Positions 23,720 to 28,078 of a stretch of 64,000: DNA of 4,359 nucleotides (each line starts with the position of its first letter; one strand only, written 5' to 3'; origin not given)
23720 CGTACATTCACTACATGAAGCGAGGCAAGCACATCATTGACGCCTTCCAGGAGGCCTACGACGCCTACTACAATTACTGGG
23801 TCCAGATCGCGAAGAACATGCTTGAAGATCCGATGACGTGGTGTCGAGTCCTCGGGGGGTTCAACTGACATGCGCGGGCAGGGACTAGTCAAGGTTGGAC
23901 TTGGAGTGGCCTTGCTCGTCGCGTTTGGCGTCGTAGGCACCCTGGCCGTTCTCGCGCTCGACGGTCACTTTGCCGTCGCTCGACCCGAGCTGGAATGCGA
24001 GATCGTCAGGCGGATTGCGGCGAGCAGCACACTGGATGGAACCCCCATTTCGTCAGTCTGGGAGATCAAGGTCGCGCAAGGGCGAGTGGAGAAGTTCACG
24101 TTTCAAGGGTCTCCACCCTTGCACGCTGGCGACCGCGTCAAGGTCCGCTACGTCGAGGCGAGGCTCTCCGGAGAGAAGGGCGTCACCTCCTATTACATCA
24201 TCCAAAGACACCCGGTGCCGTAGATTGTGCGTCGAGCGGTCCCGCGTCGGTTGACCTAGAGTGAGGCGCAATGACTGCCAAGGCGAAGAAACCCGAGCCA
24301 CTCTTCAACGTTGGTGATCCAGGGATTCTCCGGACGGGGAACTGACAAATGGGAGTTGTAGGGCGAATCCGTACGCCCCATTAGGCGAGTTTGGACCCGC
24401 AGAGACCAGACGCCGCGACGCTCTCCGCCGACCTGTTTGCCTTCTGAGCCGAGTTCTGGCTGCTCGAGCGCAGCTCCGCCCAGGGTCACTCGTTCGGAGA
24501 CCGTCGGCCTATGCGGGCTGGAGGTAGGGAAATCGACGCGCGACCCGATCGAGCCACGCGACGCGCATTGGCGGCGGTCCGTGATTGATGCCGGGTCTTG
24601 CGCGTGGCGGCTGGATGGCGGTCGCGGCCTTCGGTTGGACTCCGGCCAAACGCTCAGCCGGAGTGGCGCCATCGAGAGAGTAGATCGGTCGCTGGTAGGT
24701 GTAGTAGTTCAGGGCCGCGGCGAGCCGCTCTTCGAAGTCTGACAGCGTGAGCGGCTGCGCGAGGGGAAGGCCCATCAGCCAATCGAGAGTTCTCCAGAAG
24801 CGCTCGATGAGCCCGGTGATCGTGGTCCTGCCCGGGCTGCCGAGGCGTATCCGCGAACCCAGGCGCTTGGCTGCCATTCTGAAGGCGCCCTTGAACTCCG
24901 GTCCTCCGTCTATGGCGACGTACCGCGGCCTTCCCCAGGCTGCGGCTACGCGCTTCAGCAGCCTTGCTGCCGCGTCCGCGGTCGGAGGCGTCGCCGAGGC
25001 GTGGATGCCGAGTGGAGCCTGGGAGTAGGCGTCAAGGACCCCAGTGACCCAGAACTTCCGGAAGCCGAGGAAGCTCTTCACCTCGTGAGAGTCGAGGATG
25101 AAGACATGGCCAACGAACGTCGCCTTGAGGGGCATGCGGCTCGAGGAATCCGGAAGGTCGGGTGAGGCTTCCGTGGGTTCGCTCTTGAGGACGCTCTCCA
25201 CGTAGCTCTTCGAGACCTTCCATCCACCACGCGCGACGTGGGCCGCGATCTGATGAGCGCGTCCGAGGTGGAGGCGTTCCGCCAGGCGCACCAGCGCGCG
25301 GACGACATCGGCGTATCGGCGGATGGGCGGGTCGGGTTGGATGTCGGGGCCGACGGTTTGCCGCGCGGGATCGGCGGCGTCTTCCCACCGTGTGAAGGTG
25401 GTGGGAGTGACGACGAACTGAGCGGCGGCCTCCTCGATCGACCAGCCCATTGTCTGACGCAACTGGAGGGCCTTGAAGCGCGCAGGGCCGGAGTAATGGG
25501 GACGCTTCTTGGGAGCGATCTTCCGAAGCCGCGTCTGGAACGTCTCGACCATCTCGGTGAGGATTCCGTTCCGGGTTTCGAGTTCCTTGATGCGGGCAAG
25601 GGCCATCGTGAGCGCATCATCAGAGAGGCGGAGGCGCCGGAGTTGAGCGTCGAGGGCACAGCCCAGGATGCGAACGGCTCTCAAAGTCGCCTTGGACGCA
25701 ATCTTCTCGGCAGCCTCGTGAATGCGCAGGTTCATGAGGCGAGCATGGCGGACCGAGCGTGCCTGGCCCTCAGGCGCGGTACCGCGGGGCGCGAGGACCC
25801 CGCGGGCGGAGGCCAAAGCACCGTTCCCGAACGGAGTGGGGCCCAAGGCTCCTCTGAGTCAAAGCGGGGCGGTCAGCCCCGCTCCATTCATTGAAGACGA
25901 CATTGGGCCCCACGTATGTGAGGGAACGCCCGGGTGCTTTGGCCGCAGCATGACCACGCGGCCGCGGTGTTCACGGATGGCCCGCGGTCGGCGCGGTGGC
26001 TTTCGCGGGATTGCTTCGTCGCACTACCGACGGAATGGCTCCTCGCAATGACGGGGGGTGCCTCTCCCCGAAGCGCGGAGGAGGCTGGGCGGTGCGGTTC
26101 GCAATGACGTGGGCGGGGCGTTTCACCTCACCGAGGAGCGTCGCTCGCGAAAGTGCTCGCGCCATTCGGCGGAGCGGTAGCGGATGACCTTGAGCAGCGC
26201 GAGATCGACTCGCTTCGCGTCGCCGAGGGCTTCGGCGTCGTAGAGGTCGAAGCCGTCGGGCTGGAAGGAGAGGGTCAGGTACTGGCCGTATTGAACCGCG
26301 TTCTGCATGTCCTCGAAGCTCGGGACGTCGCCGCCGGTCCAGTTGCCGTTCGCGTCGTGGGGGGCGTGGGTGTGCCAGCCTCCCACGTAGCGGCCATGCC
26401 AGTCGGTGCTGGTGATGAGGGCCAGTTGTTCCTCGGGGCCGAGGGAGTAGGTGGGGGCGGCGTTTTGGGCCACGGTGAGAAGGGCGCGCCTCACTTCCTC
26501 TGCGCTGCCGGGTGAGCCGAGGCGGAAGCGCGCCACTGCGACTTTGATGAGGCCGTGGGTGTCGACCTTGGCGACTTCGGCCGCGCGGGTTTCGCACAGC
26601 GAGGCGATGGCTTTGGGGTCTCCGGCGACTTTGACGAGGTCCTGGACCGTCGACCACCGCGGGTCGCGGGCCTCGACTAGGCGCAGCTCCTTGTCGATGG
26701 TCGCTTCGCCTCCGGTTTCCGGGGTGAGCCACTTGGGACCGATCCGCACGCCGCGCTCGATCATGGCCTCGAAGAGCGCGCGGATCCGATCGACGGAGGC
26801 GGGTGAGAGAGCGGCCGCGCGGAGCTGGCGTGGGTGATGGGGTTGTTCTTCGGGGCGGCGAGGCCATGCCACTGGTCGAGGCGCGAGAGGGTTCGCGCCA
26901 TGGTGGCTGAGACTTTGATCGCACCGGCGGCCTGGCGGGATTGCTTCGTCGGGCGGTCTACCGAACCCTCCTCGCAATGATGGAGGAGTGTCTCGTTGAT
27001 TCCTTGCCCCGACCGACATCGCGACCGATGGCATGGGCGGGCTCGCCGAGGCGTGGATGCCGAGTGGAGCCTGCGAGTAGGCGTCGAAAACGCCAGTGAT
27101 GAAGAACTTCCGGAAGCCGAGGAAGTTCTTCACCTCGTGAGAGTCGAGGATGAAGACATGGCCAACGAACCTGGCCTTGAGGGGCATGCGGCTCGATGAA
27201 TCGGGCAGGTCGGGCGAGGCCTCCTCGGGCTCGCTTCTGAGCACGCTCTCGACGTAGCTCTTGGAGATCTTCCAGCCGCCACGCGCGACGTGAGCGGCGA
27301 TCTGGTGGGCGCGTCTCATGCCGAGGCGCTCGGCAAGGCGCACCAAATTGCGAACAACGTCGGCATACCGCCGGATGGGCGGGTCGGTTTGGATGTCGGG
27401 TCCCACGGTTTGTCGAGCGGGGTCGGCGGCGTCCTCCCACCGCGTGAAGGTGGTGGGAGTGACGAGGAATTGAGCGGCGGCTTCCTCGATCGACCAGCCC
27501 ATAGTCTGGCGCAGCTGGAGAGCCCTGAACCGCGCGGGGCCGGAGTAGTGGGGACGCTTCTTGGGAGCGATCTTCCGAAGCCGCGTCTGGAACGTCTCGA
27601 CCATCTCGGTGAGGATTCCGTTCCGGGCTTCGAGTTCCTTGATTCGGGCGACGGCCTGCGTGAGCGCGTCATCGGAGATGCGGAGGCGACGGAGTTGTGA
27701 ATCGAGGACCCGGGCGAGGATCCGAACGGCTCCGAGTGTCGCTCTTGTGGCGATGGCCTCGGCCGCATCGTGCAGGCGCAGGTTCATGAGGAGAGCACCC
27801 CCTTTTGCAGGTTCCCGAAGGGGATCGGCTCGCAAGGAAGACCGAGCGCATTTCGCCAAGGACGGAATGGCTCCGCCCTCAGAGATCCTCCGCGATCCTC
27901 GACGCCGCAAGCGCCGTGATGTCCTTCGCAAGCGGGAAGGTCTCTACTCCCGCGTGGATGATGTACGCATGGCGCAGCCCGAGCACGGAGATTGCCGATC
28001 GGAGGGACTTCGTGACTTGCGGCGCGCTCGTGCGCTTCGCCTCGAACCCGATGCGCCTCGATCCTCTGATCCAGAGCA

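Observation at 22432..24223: Orphan rhs C-terminal cassette with alternative toxin tip and immunity gene, carrying a ~480-bp near-identical recombination repeat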

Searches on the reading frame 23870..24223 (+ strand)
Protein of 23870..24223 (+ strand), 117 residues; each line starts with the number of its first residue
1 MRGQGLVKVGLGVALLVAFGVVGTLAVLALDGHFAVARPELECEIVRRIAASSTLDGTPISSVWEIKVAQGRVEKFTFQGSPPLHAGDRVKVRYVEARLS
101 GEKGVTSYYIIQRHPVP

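Call 12: search_protein_families(library=pfam, proteins=[window:23870-24220:+], max_evalue=0.01)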
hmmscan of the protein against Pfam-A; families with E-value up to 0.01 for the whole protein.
window:23870-24220:+ (117 aa): 0 families

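Call 13: find_encoding_contigs(protein=window:23870-24223:+, flank=10000, max_places=6)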
Protein window:23870-24223:+ (117 aa): 1 contig read that carries it; 1 place shown.
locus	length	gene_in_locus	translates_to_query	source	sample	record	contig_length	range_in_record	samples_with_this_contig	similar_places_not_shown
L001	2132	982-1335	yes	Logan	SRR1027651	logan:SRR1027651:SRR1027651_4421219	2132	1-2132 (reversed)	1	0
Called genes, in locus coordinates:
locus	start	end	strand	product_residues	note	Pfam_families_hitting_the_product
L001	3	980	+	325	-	?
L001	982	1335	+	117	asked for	-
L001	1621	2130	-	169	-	?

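Call 14: search_protein_families(library=ncbifam, proteins=[window:23870-24220:+], max_evalue=0.01)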
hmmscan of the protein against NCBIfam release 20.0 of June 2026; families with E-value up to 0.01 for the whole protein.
window:23870-24220:+ (117 aa): 0 families

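Call 48: search_protein_families(library=padloc, proteins=[window:23870-24220:+], max_evalue=0.01)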
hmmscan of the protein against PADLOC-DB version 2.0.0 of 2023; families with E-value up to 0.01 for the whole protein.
window:23870-24220:+ (117 aa): 0 families

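Call 75: find_homologous_proteins(query=A2, max_evalue=0.01)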
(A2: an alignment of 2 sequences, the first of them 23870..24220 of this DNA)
Query A2 (2 sequences) (117 aa, profile of the alignment): 2 proteins with E <= 0.01 among 957 candidates.
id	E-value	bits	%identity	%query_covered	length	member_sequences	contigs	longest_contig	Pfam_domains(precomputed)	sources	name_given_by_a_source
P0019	7.3e-60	218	29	79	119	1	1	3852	-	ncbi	-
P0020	1.0e-49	186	99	88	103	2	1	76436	-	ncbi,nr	ncbi:MAG: hypothetical protein K1Y01_20230 [Vicinamibacteria bacterium]|nr:hypothetical protein [Vic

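Call 76: find_encoding_contigs(protein=P0020, flank=10000, max_places=4)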
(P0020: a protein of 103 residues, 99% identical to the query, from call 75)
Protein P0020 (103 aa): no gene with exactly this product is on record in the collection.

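Call 78: list_cluster_members(proteins=[P0020])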
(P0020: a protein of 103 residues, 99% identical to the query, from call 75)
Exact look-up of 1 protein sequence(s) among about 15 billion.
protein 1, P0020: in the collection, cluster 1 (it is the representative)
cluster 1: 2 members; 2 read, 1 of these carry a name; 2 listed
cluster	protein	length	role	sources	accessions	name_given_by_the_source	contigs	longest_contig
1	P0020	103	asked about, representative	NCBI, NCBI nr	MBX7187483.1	MAG: hypothetical protein K1Y01_20230 [Vicinamibacteria bacterium] | hypothetical protein [Vicinamibacteria bacterium]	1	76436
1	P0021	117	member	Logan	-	-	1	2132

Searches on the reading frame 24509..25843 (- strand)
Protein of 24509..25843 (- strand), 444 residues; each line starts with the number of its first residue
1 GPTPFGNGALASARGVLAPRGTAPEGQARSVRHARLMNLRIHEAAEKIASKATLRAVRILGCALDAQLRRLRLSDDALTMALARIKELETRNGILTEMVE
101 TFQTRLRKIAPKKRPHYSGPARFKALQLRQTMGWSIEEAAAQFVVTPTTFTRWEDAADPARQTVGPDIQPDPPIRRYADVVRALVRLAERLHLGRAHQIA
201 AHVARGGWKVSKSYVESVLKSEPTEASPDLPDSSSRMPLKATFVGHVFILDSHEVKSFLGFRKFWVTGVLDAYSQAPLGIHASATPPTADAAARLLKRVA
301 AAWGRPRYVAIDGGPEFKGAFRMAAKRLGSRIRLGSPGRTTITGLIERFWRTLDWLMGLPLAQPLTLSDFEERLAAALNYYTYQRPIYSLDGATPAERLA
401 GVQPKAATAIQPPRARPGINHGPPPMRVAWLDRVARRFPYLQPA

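Call 48: search_protein_families(library=padloc, proteins=[window:24509-25843:-], max_evalue=0.01)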
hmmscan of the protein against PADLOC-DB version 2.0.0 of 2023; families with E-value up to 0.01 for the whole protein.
window:24509-25843:- (444 aa): 0 families

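Call 50: search_protein_families(library=pfam, proteins=[window:24509-25843:-], max_evalue=0.01)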
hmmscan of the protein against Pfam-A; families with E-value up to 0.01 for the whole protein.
window:24509-25843:- (444 aa): 3 families
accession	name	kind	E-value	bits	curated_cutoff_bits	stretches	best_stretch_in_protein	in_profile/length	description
PF00665.32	rve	-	6.3e-07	30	32.6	1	253-339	13-101/102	Integrase core domain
PF13683.12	rve_3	-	6.1e-05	23.1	26.5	1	329-395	2-67/67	Integrase core domain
PF13384.12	HTH_23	-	0.00045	20.4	24.6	1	122-153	7-37/50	Homeodomain-like domain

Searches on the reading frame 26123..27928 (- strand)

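Call 48: search_protein_families(library=padloc, proteins=[window:26123-27928:-], max_evalue=0.01)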
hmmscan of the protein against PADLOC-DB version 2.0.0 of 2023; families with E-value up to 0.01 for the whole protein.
window:26123-27928:- (601 aa): 0 families

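Call 50: search_protein_families(library=pfam, proteins=[window:26123-27928:-], max_evalue=0.01)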
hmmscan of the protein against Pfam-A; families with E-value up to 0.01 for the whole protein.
window:26123-27928:- (601 aa): 2 families
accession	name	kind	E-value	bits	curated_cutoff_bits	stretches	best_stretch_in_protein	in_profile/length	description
PF13384.12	HTH_23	-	0.00033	20.8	24.6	1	133-164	7-37/50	Homeodomain-like domain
PF13518.12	HTH_28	-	0.0053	17.3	25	0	133-166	2-34/52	Helix-turn-helix domain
